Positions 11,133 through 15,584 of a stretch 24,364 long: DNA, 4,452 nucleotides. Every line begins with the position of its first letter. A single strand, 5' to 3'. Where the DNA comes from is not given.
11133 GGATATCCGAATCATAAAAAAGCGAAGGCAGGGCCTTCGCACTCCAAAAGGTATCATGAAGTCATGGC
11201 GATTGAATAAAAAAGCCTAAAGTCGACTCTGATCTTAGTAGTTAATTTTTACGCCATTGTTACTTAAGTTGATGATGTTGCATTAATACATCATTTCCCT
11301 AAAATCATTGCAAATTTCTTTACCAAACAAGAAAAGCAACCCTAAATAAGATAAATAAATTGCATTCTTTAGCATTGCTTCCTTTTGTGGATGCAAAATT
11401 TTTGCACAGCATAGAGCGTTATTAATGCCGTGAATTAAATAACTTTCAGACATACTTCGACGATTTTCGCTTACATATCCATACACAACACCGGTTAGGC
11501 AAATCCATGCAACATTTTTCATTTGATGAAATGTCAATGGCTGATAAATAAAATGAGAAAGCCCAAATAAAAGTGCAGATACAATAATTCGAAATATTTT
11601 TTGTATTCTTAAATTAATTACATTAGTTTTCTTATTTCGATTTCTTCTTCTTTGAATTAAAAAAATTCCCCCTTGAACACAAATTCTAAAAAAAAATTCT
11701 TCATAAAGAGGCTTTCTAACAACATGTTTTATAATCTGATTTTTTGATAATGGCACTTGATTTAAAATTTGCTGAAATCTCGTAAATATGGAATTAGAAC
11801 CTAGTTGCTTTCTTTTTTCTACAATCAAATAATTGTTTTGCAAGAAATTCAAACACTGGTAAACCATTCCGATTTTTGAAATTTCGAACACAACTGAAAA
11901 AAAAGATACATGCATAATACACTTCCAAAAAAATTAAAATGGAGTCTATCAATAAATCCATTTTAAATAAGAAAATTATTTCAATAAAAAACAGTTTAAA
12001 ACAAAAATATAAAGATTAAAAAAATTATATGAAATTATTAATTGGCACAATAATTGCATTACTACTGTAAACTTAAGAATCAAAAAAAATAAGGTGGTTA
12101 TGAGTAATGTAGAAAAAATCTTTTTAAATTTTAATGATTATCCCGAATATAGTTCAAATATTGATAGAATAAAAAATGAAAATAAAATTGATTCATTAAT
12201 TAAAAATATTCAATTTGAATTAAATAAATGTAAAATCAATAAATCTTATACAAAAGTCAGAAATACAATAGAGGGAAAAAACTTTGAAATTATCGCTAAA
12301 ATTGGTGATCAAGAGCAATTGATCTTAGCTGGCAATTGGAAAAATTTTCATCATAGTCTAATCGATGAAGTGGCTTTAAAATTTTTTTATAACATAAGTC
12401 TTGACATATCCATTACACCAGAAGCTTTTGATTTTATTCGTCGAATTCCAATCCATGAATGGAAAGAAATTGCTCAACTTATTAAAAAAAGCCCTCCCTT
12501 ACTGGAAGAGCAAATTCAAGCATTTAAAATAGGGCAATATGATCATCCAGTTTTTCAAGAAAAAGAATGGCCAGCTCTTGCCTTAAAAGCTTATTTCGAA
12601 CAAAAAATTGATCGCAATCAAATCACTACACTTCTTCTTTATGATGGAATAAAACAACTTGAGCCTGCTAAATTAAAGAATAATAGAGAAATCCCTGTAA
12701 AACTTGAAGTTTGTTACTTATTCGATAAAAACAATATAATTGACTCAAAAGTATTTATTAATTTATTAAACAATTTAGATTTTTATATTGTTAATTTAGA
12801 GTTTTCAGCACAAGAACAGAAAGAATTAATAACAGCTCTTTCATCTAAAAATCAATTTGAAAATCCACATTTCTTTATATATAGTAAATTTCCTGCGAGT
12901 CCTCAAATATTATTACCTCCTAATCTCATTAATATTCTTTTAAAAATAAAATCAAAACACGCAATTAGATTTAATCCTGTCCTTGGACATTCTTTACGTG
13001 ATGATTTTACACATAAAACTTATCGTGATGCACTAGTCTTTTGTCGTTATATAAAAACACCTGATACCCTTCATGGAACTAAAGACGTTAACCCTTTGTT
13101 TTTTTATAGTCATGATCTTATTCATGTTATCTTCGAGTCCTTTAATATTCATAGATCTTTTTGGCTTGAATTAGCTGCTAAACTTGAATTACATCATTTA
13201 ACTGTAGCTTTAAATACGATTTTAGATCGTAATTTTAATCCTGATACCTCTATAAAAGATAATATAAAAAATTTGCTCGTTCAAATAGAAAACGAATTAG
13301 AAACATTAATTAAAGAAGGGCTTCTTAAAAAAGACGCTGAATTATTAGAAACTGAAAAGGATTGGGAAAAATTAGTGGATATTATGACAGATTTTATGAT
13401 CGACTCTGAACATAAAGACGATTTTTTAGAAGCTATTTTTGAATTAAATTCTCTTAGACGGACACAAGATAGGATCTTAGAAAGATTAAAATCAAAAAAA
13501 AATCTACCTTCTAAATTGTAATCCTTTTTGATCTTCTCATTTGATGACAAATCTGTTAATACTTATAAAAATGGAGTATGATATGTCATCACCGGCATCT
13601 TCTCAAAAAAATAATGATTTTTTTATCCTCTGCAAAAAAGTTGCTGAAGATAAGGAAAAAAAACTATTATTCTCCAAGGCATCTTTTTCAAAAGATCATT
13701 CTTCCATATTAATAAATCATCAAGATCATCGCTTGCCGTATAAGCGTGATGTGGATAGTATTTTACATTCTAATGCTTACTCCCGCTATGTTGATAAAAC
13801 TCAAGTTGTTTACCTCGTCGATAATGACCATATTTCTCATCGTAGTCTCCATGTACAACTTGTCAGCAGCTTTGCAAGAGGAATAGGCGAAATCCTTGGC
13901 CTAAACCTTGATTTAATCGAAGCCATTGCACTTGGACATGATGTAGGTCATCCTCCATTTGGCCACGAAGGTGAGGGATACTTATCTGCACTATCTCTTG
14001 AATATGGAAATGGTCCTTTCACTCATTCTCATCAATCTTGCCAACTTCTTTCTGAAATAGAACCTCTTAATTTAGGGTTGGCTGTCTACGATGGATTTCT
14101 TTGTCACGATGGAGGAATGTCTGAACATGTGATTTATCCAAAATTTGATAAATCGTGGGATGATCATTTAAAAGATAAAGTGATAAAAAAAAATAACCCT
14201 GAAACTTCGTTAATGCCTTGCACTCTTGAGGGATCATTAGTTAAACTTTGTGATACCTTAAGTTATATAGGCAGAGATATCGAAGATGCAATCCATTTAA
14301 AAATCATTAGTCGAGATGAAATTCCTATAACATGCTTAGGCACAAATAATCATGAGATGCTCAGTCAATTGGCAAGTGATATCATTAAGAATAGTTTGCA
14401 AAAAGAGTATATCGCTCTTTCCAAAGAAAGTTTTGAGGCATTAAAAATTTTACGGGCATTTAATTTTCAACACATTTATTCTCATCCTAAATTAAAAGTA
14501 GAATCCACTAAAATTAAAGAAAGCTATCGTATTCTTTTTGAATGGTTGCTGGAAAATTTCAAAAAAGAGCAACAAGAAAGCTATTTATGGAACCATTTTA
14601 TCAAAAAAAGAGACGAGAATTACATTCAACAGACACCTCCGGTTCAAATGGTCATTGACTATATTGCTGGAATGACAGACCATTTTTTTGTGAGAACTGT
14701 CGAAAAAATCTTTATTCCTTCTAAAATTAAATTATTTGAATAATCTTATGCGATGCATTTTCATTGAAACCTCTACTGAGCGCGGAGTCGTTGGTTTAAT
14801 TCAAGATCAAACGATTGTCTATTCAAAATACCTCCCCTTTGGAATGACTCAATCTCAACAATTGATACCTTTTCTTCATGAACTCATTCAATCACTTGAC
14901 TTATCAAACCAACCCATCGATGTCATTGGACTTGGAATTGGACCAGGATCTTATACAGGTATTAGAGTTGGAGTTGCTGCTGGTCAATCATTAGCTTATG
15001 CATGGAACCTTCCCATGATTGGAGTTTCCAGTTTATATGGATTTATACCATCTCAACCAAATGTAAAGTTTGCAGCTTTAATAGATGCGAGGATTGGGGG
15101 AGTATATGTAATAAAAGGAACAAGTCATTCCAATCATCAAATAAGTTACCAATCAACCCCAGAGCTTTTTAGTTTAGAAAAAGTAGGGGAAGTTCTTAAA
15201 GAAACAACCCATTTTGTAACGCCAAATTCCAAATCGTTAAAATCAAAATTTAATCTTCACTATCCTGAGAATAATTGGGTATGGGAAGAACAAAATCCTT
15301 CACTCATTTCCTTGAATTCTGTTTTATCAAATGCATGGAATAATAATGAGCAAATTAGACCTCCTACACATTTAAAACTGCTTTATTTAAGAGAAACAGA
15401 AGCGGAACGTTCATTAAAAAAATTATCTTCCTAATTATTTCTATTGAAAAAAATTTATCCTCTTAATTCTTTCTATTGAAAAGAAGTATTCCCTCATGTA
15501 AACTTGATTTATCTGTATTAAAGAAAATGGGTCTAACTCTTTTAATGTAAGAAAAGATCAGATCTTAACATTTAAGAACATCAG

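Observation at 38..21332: Accessory genes are bracketed by several families of long palindromic elements that often start at stop codons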

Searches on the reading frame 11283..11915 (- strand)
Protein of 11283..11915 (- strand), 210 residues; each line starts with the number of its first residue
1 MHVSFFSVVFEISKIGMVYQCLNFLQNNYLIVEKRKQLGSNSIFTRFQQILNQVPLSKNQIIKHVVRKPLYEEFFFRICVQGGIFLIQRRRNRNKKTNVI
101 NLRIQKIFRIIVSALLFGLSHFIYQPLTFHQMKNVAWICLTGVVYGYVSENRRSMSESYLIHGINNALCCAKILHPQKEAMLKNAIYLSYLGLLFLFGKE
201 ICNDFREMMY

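Call 10: search_protein_families(library=pfam, proteins=[window:11283-11915:-])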
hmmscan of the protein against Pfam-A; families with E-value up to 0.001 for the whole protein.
window:11283-11915:- (210 aa): 1 family
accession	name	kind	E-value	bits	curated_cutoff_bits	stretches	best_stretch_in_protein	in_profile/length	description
PF02517.21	Rce1-like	-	1e-12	48.6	22.4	1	65-168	12-93/93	Type II CAAX prenyl endopeptidase Rce1-like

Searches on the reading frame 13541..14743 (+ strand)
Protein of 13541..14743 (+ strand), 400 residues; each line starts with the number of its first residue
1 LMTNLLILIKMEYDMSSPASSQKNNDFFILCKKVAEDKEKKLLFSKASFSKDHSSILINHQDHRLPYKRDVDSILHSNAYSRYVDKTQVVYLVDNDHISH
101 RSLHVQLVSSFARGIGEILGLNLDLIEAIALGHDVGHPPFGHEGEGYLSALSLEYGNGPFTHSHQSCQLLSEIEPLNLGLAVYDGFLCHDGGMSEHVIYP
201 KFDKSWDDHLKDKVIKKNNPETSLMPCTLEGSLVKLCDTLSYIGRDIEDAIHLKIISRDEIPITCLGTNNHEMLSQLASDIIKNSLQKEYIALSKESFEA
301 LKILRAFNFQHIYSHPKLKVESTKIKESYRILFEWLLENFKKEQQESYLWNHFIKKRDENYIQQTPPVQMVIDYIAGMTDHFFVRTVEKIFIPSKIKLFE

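Call 10: search_protein_families(library=pfam, proteins=[window:13541-14743:+])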
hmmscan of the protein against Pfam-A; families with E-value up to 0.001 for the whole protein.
window:13541-14743:+ (400 aa): 2 families
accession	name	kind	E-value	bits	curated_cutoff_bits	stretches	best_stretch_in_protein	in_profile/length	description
PF13286.11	HD_assoc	-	2.5e-13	50.8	22.2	1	291-388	1-90/91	Phosphohydrolase-associated domain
PF01966.28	HD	-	1.9e-09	38.2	22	1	104-241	4-114/116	HD domain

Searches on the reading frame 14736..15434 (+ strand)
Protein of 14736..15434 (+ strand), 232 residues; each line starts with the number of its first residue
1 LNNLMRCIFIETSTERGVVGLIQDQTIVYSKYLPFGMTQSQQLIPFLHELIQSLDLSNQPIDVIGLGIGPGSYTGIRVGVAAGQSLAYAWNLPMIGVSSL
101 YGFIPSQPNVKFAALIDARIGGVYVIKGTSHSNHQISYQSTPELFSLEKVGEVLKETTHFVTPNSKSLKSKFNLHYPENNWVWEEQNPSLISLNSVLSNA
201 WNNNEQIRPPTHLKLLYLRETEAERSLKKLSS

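Call 10: search_protein_families(library=pfam, proteins=[window:14736-15434:+])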
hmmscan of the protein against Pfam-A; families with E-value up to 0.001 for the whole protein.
window:14736-15434:+ (232 aa): 1 family
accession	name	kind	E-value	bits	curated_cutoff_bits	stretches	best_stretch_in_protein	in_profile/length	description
PF00814.31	TsaD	-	4e-19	69.8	24.8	1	40-130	30-125/264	tRNA N6-adenosine threonylcarbamoyltransferase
